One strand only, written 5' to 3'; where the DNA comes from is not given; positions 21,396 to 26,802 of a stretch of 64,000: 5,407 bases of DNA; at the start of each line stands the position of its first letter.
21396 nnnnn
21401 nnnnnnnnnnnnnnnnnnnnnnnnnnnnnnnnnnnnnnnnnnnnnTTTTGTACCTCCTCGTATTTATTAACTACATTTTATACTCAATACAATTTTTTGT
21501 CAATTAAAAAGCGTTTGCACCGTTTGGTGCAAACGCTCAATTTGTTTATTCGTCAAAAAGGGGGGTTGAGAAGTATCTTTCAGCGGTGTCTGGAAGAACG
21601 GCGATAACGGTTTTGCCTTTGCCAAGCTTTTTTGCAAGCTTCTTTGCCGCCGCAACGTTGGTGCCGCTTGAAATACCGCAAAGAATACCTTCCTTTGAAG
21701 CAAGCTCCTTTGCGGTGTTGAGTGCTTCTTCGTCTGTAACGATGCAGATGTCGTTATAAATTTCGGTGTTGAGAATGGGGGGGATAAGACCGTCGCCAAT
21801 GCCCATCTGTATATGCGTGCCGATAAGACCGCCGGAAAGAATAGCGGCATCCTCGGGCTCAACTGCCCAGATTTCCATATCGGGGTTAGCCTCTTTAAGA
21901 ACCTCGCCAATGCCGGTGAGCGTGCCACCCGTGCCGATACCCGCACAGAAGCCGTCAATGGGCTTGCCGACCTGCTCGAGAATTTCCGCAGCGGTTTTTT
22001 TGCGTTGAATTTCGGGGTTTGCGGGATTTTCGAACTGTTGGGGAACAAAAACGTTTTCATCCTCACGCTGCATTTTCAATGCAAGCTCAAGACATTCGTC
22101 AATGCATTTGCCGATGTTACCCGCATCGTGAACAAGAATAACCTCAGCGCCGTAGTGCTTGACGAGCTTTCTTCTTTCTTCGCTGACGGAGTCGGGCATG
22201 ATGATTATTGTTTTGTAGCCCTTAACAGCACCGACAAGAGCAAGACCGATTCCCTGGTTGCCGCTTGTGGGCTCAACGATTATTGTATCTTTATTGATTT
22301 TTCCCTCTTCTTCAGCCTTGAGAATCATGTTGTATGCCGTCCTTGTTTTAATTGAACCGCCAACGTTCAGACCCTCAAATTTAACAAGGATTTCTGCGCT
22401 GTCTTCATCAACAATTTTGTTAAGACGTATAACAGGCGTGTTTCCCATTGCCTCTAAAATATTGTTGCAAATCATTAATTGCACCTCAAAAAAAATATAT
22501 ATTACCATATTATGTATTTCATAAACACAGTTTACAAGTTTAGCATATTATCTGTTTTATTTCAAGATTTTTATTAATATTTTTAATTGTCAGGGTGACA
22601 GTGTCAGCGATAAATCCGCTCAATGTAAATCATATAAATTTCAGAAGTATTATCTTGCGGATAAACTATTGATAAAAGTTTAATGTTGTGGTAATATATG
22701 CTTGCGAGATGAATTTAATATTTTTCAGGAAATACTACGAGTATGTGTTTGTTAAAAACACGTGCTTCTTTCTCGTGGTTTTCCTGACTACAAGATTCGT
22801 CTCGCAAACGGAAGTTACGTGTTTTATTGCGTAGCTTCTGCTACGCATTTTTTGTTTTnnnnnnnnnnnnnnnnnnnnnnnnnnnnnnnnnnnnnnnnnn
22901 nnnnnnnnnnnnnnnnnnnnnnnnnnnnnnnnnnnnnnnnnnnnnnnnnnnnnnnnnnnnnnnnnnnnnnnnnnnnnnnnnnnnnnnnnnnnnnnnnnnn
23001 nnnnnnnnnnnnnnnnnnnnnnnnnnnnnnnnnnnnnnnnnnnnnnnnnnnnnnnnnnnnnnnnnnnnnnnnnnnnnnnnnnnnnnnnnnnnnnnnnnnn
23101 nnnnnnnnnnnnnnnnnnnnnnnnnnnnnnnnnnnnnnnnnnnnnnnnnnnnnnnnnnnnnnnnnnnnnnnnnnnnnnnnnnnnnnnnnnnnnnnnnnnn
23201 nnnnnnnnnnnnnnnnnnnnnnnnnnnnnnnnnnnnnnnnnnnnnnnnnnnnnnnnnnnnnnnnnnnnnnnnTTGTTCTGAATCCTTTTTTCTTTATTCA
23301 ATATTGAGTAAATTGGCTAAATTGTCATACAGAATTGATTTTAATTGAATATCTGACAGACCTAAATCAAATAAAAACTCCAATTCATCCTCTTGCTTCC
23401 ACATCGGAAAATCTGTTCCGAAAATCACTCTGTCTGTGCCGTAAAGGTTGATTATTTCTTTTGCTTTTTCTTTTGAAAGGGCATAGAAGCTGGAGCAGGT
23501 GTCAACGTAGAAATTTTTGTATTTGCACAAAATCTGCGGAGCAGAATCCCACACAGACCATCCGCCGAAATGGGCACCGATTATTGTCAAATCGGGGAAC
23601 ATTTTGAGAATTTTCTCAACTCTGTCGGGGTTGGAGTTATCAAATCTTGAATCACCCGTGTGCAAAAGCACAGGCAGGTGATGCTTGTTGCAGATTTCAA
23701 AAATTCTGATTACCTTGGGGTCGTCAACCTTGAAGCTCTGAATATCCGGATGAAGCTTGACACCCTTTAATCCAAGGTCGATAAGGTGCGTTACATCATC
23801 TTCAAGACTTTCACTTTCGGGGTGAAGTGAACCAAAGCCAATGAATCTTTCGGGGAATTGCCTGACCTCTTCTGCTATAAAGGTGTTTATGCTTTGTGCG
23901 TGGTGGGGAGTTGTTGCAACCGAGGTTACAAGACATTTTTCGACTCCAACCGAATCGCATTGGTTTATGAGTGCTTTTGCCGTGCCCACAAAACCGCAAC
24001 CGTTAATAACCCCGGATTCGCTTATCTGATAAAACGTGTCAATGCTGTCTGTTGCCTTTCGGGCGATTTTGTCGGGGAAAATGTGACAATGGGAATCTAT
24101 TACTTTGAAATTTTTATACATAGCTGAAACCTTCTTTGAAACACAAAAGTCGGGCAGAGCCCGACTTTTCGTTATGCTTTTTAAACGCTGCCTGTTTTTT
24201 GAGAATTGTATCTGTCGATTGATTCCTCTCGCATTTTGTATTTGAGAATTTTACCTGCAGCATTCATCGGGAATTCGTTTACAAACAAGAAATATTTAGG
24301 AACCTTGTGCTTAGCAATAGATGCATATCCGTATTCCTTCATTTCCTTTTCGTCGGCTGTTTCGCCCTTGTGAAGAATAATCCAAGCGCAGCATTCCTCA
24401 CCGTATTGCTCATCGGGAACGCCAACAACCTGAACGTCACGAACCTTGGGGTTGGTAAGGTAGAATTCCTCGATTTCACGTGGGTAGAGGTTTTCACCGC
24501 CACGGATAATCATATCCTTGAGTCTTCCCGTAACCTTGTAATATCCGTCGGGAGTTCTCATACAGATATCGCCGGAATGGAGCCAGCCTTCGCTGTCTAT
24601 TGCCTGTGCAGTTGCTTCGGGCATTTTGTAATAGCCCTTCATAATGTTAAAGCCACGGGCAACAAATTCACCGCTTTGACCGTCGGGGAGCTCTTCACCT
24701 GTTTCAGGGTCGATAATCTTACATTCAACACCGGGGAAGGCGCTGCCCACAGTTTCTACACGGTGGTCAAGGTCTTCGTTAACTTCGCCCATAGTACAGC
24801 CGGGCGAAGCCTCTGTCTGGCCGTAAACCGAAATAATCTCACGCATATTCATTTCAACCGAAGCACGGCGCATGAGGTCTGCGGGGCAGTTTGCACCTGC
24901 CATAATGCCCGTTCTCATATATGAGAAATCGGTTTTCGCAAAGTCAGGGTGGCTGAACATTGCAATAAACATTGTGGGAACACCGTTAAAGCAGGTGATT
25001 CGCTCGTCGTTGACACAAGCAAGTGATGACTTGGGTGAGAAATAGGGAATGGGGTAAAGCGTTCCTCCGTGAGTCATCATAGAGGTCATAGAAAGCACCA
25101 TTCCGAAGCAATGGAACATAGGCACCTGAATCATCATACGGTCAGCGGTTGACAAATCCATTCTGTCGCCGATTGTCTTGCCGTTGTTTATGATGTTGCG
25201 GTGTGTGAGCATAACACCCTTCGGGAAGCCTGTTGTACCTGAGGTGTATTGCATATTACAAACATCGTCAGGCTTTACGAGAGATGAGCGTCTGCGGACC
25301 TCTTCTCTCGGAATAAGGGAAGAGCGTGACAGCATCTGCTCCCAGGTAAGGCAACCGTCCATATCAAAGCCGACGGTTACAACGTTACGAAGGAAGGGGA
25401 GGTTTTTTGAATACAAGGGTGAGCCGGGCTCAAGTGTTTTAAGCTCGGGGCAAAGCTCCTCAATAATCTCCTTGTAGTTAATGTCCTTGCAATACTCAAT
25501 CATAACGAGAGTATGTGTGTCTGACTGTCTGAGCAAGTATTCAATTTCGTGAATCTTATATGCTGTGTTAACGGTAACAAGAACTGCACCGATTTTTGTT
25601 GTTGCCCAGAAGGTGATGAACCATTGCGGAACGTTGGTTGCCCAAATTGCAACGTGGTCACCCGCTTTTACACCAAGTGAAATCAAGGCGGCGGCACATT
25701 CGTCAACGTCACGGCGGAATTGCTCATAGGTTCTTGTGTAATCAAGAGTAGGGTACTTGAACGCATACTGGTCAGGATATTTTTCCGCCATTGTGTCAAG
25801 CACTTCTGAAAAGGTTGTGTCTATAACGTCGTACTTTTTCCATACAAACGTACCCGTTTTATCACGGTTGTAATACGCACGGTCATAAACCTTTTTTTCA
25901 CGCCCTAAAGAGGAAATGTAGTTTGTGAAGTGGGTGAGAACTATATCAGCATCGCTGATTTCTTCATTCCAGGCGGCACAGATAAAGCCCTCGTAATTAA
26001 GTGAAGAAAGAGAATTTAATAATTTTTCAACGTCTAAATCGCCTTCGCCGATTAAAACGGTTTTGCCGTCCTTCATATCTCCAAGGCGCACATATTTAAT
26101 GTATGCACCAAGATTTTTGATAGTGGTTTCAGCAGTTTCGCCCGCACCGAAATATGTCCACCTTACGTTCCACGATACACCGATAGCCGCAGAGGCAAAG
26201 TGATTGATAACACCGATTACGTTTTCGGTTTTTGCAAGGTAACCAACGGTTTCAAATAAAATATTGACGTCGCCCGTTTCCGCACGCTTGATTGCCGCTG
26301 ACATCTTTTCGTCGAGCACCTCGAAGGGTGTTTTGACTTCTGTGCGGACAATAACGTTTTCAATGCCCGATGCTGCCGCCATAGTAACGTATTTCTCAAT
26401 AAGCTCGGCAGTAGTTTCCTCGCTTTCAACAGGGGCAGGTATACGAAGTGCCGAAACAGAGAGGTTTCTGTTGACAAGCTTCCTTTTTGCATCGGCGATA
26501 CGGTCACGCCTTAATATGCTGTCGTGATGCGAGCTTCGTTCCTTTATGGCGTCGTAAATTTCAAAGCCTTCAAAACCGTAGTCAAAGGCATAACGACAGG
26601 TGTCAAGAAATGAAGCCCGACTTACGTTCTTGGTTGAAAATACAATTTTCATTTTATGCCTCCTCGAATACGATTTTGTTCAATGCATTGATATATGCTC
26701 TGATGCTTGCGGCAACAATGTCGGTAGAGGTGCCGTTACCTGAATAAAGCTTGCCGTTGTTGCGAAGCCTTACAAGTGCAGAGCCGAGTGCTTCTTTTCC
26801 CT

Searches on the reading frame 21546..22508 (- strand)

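Call 12: search_protein_families(library=pfam, proteins=[window:21546-22508:-], max_evalue=0.001)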
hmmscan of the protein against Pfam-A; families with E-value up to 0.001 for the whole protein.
window:21546-22508:- (320 aa): 1 family
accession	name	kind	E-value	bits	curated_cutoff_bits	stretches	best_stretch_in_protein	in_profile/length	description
PF00291.31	PALP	-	5.8e-76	256.1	35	1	18-307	2-295/295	Pyridoxal-phosphate dependent enzyme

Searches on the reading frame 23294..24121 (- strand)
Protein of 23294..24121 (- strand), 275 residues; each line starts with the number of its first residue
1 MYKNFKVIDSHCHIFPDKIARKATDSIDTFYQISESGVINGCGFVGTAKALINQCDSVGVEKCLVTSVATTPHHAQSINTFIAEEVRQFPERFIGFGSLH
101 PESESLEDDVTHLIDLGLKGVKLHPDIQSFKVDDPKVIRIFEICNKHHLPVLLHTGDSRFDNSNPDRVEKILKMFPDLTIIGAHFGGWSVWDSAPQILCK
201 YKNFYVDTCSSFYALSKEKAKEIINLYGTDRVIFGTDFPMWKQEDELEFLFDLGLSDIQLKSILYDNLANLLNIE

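Call 12: search_protein_families(library=pfam, proteins=[window:23294-24121:-], max_evalue=0.001)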
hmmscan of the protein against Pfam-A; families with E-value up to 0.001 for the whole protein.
window:23294-24121:- (275 aa): 2 families
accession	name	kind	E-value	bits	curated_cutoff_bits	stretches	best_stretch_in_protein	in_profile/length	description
PF04909.20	Amidohydro_2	-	4.3e-30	105.9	26.4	1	70-270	58-285/289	Amidohydrolase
PF01026.27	TatD_DNase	-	1.5e-05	25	27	1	8-242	1-208/253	TatD related DNase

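Call 13: search_protein_families(library=ncbifam, proteins=[window:23294-24121:-], max_evalue=0.001)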
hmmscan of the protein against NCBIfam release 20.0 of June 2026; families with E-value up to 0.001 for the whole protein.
window:23294-24121:- (275 aa): 0 families

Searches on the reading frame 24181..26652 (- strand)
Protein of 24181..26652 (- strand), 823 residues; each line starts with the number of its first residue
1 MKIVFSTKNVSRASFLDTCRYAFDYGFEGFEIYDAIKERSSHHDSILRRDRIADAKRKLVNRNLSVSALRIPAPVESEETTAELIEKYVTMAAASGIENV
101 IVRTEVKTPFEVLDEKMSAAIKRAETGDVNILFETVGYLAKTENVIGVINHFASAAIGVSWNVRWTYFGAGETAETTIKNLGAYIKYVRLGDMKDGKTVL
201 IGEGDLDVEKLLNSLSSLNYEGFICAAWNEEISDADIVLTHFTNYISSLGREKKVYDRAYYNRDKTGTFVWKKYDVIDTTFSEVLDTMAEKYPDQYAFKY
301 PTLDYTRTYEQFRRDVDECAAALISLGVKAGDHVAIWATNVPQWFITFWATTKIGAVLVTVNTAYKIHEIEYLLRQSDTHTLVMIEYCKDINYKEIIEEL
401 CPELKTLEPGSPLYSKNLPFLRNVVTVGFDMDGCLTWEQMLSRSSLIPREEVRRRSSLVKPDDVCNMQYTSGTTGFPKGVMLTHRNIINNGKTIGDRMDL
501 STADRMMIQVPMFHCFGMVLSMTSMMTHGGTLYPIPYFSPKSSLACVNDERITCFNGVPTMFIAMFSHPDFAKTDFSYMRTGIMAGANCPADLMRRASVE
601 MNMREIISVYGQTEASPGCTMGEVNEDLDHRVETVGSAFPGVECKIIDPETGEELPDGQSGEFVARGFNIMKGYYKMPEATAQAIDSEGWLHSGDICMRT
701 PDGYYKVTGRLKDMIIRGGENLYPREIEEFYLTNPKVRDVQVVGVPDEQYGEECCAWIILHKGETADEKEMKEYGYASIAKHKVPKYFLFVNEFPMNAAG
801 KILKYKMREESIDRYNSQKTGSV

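Call 4: search_protein_families(library=pfam, proteins=[window:24181-26652:-], max_evalue=0.01)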
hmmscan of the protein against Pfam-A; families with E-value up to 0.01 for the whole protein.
window:24181-26652:- (823 aa): 4 families
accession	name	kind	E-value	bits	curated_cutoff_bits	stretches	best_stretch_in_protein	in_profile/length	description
PF00501.34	AMP-binding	-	6.4e-95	318.6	29.9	1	287-675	3-384/384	AMP-binding enzyme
PF13193.12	AMP-binding_C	-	2.9e-15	57.4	24.5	1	726-801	1-76/76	AMP-binding enzyme C-terminal domain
PF01261.30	AP_endonuc_2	-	1.1e-11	45.4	31.1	1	20-229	2-230/249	Xylose isomerase-like TIM barrel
PF05402.18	PqqD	-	0.005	17.6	23.4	0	259-294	11-45/67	Coenzyme PQQ synthesis protein D (PqqD)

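Call 13: search_protein_families(library=ncbifam, proteins=[window:24181-26652:-], max_evalue=0.001)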
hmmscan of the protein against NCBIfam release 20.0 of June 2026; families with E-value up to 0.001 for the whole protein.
window:24181-26652:- (823 aa): 109 families (the best 25 are shown)
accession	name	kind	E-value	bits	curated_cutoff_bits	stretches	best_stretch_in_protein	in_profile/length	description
NF009233.0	PRK12583.1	subfamily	4.3e-200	665.8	832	1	277-817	16-556/558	fatty acid CoA ligase family protein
NF004837.0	PRK06187.1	subfamily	5.7e-126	420.9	476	1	279-815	8-526/531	long-chain-fatty-acid--CoA ligase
NF005801.1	PRK07656.1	equivalog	4.1e-120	401.8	657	1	280-808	2-500/500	FadD3 family acyl-CoA ligase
NF006182.0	PRK08316.1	subfamily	1.3e-104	350.6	663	1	277-811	9-517/523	fatty acyl-CoA synthetase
NF004114.0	PRK05605.1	equivalog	1.2e-97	327.6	766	1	268-813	23-571/575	long-chain-fatty-acid--CoA ligase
NF004758.0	PRK06087.1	equivalog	2.1e-92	310.3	736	1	278-819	23-543/548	medium-chain fatty-acid--CoA ligase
NF005702.0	PRK07514.1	subfamily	9.5e-91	304.6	558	2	455-815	150-504/506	malonyl-CoA synthase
NF006181.0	PRK08314.1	subfamily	1.3e-90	304.3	705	1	275-816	20-559/563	long-chain-fatty-acid--CoA ligase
NF005220.0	PRK06710.1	equivalog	5.9e-85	285.4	1116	2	462-820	206-562/563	long-chain-fatty-acid--CoA ligase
NF005307.0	PRK06839.1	equivalog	8.8e-84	281.9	748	1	306-810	27-492/496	o-succinylbenzoate--CoA ligase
NF052580.1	Str24CoAsynCasG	equivalog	2.8e-83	280.1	750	2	456-807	182-546/548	steroid-24-oyl-CoA synthetase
NF006572.0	PRK09088.1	equivalog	7.5e-81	272.3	696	2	457-811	135-487/491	acyl-CoA synthetase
NF052269.1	Staph_lig_FadD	equivalog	1.5e-80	271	650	2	455-809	143-491/499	long-chain-fatty-acid--CoA ligase FadD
NF004229.0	PRK05677.1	subfamily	4.9e-79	266.3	879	1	281-816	26-560/563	long-chain-fatty-acid--CoA ligase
NF006020.0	PRK08162.1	subfamily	3.7e-78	263.2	677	1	285-811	25-538/545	acyl-CoA synthetase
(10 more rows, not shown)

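Call 86: search_solved_structures(query=window:24184-26652:-, max_evalue=1e-20)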
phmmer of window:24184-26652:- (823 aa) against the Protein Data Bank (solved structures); distinct sequences matched with E-value up to 1e-20: 136 (the best 60 are shown).
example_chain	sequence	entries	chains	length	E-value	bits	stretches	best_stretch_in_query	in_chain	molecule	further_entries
8weu_A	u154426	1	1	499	1.5e-77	264.6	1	460-809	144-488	Fatty-acyl-CoA synthase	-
8wev_A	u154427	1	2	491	2e-77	264.2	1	460-809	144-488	Feruloyl-CoA Synthetase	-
4fuq_A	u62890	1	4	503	6.7e-68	232.6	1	461-815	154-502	Malonyl CoA synthetase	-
4fut_A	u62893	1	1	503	4.5e-67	229.9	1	461-815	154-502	Malonyl CoA synthetase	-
3r44_A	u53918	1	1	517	3.1e-66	227.2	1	462-810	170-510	fatty acyl CoA synthetase FADD13 (FATTY-ACYL-CoA SYNTHETASE)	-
4gxr_A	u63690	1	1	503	2.3e-65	224.3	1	461-815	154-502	Malonyl CoA synthetase, Benzoate-CoA ligase Chimeric protein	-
4gxq_A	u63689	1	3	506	3.3e-65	223.8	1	461-815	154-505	Malonyl CoA synthetase, Benzoate-CoA ligase Chimeric protein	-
3a9u_A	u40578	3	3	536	3.1e-60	207.3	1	429-810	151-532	4-coumarate--CoA ligase | 4-coumarate:CoA ligase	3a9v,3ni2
5ie0_A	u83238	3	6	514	7.9e-58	199.3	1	460-805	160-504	Oxalate--CoA ligase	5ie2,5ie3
5u95_A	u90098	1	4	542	4.5e-57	196.8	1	426-809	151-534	4-coumarate--CoA ligase 2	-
8r2q_A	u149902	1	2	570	7.6e-57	196.1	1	288-808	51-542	Probable fatty-acid-CoA ligase FadD5 (Fatty-acid-CoA synthetase) (Fatty-acid-CoA synthase)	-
5bsw_A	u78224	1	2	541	7.6e-57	196.1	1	458-809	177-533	4-coumarate--CoA ligase 2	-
5bsm_A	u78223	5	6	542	8.5e-57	195.9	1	426-809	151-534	4-coumarate--CoA ligase 2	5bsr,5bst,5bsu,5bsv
6qjz_A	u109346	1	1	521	1.3e-56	195.3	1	456-811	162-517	oxalyl CoA-synthetase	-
6mfy_A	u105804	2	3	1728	1.7e-53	185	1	458-805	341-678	Linear gramicidin synthase subunit A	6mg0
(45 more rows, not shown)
